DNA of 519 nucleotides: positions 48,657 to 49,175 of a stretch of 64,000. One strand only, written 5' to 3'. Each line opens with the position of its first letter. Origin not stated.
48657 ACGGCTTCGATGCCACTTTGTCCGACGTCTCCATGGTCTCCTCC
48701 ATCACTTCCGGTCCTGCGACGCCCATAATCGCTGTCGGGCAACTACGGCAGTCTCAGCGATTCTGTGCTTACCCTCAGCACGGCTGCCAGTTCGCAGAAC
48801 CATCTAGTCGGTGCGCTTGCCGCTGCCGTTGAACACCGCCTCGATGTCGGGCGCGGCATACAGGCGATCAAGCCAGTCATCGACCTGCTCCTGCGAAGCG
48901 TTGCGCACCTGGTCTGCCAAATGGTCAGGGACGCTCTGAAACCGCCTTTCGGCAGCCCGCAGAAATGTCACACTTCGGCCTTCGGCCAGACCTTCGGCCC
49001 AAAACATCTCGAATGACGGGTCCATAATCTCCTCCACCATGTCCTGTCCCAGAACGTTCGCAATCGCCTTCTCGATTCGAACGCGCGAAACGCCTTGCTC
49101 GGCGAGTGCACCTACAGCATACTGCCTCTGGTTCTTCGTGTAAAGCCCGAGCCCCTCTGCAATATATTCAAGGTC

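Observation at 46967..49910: Locus C: a composite array containing a trpE 5' pseudo-copy, a decayed Rpn-like remnant, and single and double orphan modules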

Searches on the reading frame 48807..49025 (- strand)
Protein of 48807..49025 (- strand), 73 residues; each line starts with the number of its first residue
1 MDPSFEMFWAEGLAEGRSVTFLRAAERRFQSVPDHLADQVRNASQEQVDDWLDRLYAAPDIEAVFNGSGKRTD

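Call 67: search_protein_families(library=pfam, alignment_id=A6, max_evalue=10)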
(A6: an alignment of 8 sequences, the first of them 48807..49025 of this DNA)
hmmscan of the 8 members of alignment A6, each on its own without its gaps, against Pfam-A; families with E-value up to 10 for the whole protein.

A. member 1, window:48807-49025:- (73 aa): 4 families
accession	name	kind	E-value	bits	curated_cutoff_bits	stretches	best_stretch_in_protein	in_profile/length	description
PF23100.1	DUF2096_N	-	0.062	14.1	26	1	19-64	50-95/96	DUF2096 N-terminal four-helical bundle domain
PF09848.15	SLFN-g3_helicase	-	0.12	12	24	1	25-64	143-183/354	Schlafen group 3, DNA/RNA helicase domain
PF14261.11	DUF4351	-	0.2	12.2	25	1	11-50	2-41/59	Domain of unknown function (DUF4351)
PF04485.17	NblA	-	0.23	12.4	25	1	36-56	13-33/50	Phycobilisome degradation protein nblA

B. families by the number of members that match (of 8 scanned): 7 families
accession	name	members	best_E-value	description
PF14261.11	DUF4351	5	2.6e-08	Domain of unknown function (DUF4351)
PF23100.1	DUF2096_N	1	0.062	DUF2096 N-terminal four-helical bundle domain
PF05621.17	TniB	1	0.074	Bacterial TniB protein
PF05532.17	CsbD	1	0.083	CsbD-like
PF09848.15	SLFN-g3_helicase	1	0.12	Schlafen group 3, DNA/RNA helicase domain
PF06825.17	HSBP1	1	0.16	Heat shock factor binding protein 1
PF04485.17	NblA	1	0.23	Phycobilisome degradation protein nblA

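Call 70: predict_structure(alignment_id=A6)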
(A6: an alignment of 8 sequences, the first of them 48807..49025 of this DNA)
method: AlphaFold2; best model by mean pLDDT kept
length: 73 residues; sequences in the alignment: 8
mean_pLDDT: 75.2   pTM: 0.57
mean pLDDT of the five models: 75.2, 75.2, 74.4, 73.7, 73.8
residues with pLDDT >= 90: 1; 70-90: 49; 50-70: 12; < 50: 11
segments of 3 or more residues with pLDDT < 50: 1-3, 70-73
pLDDT, mean of each block of 10 residues (from residue 1): 49 65 87 88 87 87 74 40
secondary structure, 60 per line:
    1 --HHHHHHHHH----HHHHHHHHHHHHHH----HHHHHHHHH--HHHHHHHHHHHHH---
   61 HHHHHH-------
elements in order: H3-11 H16-29 H34-42 H45-57 H61-66

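Call 72: fold_search(model_id=the predicted structure, library=pdb)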
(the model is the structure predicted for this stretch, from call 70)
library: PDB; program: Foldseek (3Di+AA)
matches with E <= 10: 36; with E <= 0.001: 0
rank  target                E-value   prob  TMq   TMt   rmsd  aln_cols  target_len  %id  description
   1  5do9_B                1.2e+00  0.14  0.30  0.20   9.5        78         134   13  Structure of regulator of G protein signaling 8 (RGS8) in complex with AlF4-activated Galpha-q (released 2016-01-20)
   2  3c7l_A                1.4e+00  0.13  0.30  0.21  10.1        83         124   16  Molecular architecture of Galphao and the structural basis for RGS16-mediated deactivation (released 2008-05-06)
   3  1agr_E                1.8e+00  0.10  0.29  0.19   9.9        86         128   13  COMPLEX OF ALF4-ACTIVATED GI-ALPHA-1 WITH RGS4 (released 1997-06-16)
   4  2ode_B                2.0e+00  0.11  0.31  0.20   9.8        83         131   14  Crystal structure of the heterodimeric complex of human RGS8 and activated Gi alpha 3 (released 2007-02-06)
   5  2ihd                  2.1e+00  0.10  0.31  0.21   9.3        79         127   13  Crystal structure of Human Regulator of G-protein signaling 8, RGS8 (released 2006-11-21)
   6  1agr_H                2.3e+00  0.08  0.29  0.21  10.0        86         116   12  COMPLEX OF ALF4-ACTIVATED GI-ALPHA-1 WITH RGS4 (released 1997-06-16)
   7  2bt2_C                2.6e+00  0.09  0.30  0.19   9.1        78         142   14  Structure of the regulator of G-protein signaling 16 (released 2005-06-03)
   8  3c7l_B                3.0e+00  0.08  0.30  0.21   9.8        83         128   17  Molecular architecture of Galphao and the structural basis for RGS16-mediated deactivation (released 2008-05-06)
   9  9k5h                  3.1e+00  0.08  0.28  0.28  10.7        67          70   21  Crystal structure of designed zinc-induced homodimer C2-Zn2-HEHE-2 (released 2025-10-22)
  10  2bt2_A                3.1e+00  0.08  0.30  0.19   9.3        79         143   14  Structure of the regulator of G-protein signaling 16 (released 2005-06-03)
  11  2ode_D                3.1e+00  0.08  0.29  0.21   9.3        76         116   13  Crystal structure of the heterodimeric complex of human RGS8 and activated Gi alpha 3 (released 2007-02-06)
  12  2oj4                  3.3e+00  0.06  0.28  0.19  10.5        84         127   11  Crystal structure of RGS3 RGS domain (released 2007-01-30)
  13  6g2j_V                3.7e+00  0.07  0.28  0.20  10.9        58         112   22  Mouse mitochondrial complex I in the active state (released 2018-06-06)
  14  1zv4                  4.0e+00  0.07  0.30  0.19   9.3        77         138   10  Structure of the Regulator of G-Protein Signaling 17 (RGSZ2) (released 2005-06-28)
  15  3nyn_A                5.3e+00  0.07  0.32  0.07   9.7        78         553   18  Crystal Structure of G Protein-Coupled Receptor Kinase 6 in Complex with Sangivamycin (released 2010-09-22)
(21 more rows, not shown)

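Call 73: search_solved_structures(query=A6, max_evalue=10, show_alignments=1)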
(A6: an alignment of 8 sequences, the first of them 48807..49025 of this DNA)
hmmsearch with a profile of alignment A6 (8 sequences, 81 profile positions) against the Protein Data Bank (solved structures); distinct sequences matched with E-value up to 10: 2.
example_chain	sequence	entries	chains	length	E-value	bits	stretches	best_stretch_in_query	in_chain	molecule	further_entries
3jck_C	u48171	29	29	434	0.82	12.8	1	18-44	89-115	26S proteasome regulatory subunit RPN6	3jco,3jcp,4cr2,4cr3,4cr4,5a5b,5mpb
9e9c_s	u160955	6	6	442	0.84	12.8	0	9-67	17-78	Large ribosomal subunit protein mL65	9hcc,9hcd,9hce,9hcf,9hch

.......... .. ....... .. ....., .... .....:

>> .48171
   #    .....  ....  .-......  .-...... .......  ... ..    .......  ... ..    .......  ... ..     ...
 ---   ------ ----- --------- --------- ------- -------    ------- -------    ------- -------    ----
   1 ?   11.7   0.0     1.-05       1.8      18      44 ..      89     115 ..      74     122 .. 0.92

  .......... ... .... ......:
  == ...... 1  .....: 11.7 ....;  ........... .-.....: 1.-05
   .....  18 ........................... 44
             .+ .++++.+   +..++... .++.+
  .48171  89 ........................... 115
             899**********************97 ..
